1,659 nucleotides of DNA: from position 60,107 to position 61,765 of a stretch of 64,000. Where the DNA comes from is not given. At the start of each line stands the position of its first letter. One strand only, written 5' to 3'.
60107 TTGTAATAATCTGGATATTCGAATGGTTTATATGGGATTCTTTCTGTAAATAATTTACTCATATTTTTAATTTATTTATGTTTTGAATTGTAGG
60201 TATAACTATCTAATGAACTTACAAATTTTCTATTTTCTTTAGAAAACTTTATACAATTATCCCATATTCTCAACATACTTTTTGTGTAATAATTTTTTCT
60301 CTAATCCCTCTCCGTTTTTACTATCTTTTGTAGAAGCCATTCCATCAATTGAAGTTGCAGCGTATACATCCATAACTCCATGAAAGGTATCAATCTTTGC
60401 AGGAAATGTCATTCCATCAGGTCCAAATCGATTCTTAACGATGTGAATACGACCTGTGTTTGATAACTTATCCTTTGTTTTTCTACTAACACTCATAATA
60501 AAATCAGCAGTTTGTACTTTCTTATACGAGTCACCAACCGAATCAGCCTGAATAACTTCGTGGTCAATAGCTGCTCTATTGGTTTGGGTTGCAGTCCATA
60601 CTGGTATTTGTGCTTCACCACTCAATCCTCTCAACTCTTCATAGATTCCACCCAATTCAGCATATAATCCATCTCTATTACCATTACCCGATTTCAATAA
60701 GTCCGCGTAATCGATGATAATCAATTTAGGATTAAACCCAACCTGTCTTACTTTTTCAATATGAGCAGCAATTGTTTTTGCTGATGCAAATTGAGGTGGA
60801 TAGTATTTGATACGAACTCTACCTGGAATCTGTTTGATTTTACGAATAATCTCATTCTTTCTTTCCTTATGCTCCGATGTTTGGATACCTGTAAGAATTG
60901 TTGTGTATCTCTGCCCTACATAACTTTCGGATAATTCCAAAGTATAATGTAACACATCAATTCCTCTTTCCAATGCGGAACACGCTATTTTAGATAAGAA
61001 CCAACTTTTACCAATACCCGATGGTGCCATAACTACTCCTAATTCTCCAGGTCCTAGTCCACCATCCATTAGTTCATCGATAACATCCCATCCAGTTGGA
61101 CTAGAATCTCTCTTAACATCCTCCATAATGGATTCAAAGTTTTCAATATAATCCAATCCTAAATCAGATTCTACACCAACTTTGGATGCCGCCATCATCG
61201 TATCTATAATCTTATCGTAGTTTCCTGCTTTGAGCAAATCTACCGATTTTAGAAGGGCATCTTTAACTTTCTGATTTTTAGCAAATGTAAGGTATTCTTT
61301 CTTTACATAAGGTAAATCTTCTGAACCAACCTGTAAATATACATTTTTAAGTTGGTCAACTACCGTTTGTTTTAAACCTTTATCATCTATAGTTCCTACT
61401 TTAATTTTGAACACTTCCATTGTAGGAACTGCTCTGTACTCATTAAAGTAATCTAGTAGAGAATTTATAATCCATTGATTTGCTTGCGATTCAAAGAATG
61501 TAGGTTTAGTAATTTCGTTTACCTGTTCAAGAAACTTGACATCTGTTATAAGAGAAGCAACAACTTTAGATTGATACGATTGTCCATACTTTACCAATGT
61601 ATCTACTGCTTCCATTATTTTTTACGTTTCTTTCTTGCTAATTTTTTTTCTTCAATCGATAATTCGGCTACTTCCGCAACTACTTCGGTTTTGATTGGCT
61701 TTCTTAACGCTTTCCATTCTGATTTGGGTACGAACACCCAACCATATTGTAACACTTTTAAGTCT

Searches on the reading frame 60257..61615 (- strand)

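Call 7: search_protein_families(library=phrogs, proteins=[window:60257-61615:-], max_evalue=0.001)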
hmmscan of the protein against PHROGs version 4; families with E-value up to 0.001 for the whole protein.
window:60257-61615:- (452 aa): 5 families
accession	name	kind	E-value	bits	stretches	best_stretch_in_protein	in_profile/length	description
phrog_19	-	DNA, RNA and nucleotide metabolism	2.9e-77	262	1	10-409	159-572/621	DnaB-like replicative helicase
phrog_239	-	DNA, RNA and nucleotide metabolism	9.1e-30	105.2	1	126-410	294-591/801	DNA primase/helicase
phrog_243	-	DNA, RNA and nucleotide metabolism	2.3e-18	67.2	1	169-399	15-245/273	DnaB-like replicative helicase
phrog_11530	-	unknown function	5.8e-05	24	1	280-427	17-168/184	-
phrog_3213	-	DNA, RNA and nucleotide metabolism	0.00082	19.2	0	104-213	130-246/509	DnaB-like replicative helicase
